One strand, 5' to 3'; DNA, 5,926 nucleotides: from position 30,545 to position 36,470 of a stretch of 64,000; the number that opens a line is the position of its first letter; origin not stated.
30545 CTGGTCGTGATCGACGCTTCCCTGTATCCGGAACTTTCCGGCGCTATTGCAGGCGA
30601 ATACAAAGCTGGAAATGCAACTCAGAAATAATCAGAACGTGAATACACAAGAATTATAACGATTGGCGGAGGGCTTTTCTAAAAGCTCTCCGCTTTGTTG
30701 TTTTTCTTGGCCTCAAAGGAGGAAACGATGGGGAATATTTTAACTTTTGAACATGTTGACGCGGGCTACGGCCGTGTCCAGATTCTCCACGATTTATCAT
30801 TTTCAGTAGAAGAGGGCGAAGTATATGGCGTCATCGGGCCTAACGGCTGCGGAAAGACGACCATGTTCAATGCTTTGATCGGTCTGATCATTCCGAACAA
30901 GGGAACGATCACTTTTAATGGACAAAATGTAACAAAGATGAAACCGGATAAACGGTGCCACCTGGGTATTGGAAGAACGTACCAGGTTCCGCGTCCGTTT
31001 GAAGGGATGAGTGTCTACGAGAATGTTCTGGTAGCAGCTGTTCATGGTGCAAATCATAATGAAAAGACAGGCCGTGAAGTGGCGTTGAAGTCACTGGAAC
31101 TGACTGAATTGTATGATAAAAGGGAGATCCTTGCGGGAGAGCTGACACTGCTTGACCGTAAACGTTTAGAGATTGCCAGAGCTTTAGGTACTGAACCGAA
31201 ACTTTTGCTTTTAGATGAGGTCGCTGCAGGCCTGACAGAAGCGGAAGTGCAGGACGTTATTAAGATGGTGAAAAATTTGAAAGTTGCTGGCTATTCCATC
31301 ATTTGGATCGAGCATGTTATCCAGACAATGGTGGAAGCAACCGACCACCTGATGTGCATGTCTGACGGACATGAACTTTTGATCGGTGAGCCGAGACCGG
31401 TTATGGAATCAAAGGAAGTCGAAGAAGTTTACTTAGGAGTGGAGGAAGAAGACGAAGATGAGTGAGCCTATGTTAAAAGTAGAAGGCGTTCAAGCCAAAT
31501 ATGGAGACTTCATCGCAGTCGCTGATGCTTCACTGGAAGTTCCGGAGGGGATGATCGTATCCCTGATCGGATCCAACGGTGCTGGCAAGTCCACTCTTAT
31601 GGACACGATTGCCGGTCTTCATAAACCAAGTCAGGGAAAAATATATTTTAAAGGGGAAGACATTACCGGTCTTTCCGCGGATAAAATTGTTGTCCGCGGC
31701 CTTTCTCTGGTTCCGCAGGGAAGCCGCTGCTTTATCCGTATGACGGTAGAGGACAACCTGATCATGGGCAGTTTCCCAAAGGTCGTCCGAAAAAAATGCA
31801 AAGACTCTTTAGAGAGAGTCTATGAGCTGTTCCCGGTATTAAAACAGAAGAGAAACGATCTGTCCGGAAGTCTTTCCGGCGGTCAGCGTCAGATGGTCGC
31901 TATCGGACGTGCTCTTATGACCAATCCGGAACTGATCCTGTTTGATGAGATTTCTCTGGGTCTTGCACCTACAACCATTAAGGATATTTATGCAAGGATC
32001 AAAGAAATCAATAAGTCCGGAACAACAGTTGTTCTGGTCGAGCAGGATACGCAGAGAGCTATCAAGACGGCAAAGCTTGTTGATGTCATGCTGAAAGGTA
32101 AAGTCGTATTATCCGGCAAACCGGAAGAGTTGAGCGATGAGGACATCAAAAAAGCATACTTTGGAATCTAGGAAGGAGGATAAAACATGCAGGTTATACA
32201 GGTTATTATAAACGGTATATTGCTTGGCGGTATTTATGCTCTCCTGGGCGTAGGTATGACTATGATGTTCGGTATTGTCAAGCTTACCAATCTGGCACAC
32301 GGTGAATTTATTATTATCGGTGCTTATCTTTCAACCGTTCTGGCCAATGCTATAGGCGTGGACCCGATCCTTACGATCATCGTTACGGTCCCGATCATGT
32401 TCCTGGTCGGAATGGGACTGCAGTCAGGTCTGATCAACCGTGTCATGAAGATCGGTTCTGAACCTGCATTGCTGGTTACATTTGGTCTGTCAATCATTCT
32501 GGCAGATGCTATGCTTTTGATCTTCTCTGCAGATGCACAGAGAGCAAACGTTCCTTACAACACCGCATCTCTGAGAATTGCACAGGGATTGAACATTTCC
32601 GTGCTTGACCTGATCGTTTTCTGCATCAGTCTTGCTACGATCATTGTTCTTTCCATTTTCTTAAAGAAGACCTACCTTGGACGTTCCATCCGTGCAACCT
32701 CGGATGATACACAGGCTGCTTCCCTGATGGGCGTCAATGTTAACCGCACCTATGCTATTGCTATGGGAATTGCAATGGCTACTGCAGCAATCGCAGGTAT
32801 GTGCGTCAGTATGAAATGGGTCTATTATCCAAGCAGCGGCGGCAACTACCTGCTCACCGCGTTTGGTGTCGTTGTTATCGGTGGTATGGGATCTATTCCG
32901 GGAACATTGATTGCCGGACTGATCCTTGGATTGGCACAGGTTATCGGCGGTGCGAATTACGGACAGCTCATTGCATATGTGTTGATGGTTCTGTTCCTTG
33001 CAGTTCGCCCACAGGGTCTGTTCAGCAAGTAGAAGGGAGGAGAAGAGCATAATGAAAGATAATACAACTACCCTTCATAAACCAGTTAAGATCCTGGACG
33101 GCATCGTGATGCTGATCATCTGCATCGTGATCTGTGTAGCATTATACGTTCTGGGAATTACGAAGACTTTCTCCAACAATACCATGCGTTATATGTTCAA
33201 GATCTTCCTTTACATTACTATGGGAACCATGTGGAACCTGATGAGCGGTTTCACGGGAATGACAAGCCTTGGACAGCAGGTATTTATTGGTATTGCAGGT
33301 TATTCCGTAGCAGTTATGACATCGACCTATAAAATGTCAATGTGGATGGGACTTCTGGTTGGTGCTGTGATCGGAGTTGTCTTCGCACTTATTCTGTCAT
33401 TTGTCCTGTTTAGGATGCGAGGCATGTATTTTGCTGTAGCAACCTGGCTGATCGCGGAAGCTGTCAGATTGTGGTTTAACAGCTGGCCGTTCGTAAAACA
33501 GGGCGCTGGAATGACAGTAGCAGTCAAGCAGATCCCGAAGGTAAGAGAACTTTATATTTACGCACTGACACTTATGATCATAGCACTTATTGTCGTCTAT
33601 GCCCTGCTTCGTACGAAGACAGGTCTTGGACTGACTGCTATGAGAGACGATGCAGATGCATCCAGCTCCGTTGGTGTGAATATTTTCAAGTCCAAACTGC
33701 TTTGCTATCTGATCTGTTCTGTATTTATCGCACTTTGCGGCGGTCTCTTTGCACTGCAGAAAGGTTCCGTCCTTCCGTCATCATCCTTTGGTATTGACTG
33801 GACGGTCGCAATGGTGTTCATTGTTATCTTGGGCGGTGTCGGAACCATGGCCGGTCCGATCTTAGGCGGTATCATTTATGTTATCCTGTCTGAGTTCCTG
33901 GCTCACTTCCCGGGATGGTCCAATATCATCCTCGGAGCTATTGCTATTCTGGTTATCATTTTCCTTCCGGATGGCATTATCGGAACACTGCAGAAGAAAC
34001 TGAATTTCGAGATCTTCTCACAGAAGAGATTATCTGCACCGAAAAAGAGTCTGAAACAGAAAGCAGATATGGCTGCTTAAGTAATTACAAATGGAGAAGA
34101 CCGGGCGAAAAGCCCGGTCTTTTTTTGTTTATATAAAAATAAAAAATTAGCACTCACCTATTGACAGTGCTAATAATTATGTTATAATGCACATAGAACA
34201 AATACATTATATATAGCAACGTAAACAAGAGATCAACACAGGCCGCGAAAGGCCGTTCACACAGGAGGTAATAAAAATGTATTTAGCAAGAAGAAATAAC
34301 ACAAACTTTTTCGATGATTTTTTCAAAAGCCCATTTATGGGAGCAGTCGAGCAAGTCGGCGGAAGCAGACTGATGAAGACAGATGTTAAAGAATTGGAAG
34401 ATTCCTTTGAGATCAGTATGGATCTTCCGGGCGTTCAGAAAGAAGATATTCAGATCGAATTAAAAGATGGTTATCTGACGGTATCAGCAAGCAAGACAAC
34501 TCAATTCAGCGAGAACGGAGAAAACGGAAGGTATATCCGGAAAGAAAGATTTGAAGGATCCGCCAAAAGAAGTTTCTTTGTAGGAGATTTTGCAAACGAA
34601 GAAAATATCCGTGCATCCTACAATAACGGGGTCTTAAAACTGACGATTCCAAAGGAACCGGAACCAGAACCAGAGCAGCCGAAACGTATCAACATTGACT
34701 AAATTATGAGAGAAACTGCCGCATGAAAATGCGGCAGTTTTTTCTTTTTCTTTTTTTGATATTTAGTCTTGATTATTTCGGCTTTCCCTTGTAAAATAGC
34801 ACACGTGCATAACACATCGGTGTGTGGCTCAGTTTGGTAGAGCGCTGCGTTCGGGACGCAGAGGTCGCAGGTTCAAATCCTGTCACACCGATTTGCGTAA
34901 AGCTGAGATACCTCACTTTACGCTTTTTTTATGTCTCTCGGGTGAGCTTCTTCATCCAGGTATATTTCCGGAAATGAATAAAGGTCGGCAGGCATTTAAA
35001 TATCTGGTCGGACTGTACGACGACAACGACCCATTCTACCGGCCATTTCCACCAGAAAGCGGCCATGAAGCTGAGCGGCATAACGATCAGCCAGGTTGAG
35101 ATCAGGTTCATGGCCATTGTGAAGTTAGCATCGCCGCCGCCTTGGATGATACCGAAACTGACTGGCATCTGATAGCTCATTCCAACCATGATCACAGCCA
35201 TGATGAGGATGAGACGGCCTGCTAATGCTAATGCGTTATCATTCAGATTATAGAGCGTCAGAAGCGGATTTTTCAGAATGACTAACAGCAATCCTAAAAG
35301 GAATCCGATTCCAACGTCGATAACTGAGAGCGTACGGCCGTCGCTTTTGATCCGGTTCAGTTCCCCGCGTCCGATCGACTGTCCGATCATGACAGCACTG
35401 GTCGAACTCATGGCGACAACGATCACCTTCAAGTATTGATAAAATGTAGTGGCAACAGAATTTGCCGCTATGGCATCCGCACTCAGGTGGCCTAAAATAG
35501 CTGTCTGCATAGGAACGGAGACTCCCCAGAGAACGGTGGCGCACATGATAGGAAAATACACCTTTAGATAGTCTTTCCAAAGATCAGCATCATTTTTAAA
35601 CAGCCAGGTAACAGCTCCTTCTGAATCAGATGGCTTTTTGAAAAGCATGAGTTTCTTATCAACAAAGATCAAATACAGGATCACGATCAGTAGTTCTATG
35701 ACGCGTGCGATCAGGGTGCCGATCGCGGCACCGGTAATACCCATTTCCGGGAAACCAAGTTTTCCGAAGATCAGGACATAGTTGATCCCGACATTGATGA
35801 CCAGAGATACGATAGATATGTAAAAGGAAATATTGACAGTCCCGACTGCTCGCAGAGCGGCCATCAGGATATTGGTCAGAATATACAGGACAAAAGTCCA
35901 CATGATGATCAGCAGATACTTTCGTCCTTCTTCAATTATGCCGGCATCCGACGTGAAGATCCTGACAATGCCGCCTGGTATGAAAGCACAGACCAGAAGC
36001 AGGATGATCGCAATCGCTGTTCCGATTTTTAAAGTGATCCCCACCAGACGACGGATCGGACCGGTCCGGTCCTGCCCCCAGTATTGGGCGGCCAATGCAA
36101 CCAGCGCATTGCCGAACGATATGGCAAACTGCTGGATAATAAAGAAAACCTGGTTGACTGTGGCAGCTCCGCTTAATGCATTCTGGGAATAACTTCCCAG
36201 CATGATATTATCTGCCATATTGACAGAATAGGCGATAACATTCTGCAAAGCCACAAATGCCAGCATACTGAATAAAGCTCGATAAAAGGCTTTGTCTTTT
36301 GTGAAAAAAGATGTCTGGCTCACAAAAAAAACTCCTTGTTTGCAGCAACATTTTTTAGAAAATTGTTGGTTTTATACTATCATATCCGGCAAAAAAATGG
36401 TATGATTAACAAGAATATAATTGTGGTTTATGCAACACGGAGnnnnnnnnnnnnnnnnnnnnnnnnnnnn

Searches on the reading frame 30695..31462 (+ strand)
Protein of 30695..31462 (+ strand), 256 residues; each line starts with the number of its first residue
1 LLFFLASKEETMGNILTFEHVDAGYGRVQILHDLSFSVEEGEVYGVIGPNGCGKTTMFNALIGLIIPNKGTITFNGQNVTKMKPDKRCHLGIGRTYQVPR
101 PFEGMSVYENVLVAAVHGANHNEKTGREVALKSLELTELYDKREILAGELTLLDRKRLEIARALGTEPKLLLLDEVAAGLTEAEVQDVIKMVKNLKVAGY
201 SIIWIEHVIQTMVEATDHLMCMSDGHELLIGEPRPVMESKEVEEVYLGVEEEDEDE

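Call 39: search_protein_families(library=pfam, proteins=[window:30695-31462:+], max_evalue=0.0001)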
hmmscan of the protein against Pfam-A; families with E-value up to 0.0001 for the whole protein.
window:30695-31462:+ (256 aa): 3 families
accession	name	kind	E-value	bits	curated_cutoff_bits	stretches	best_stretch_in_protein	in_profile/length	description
PF00005.33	ABC_tran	-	8.9e-28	98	25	1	31-176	1-135/137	ABC transporter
PF13555.12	AAA_29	-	1.1e-05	25.6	27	1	36-75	17-55/61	P-loop containing region of AAA domain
PF02463.25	SMC_N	-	1.4e-05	25.1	40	0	43-61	26-44/220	RecF/RecN/SMC N terminal domain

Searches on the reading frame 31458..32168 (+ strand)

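Call 39: search_protein_families(library=pfam, proteins=[window:31458-32168:+], max_evalue=0.0001)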
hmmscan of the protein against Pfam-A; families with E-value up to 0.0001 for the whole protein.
window:31458-32168:+ (237 aa): 4 families
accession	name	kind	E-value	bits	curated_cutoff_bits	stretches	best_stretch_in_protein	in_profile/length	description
PF00005.33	ABC_tran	-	8.5e-31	107.8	25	1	23-164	3-134/137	ABC transporter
PF13304.12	AAA_21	-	2.8e-09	37.9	27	0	34-102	2-83/304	AAA domain, putative AbiEii toxin, Type IV TA system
PF02463.25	SMC_N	-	7.4e-06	26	40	0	33-52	26-45/220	RecF/RecN/SMC N terminal domain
PF13555.12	AAA_29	-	1.3e-05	25.2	27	1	29-59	20-50/61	P-loop containing region of AAA domain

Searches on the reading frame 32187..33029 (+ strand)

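Call 39: search_protein_families(library=pfam, proteins=[window:32187-33029:+], max_evalue=0.0001)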
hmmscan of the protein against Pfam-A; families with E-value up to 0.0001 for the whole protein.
window:32187-33029:+ (281 aa): 1 family
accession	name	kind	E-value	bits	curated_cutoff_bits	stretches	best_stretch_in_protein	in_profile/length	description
PF02653.21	BPD_transp_2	-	1.1e-34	120.3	26.8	1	7-271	2-269/269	Branched-chain amino acid transport system / permease component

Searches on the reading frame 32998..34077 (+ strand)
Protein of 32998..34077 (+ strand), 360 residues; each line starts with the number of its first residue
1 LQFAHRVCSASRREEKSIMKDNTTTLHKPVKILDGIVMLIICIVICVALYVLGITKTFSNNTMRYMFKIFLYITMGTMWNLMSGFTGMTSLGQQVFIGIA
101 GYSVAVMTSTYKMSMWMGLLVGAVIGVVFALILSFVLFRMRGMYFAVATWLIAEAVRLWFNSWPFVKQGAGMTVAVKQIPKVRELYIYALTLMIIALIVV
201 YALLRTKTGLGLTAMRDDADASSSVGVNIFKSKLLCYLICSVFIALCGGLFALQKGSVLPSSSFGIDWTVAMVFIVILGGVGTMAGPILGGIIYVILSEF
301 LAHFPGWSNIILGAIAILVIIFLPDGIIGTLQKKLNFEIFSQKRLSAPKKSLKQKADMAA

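Call 39: search_protein_families(library=pfam, proteins=[window:32998-34077:+], max_evalue=0.0001)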
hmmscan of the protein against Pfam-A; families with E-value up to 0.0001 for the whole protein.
window:32998-34077:+ (360 aa): 1 family
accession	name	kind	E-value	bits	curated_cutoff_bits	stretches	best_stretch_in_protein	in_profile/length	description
PF02653.21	BPD_transp_2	-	4e-32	111.9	26.8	1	63-319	3-268/269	Branched-chain amino acid transport system / permease component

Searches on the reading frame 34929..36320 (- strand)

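Call 39: search_protein_families(library=pfam, proteins=[window:34929-36320:-], max_evalue=0.0001)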
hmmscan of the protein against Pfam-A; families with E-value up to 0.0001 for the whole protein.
window:34929-36320:- (463 aa): 1 family
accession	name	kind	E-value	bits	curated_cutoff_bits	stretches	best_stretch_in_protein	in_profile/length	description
PF01554.23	MatE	-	3.5e-46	157.3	24.9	2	24-182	3-161/161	MatE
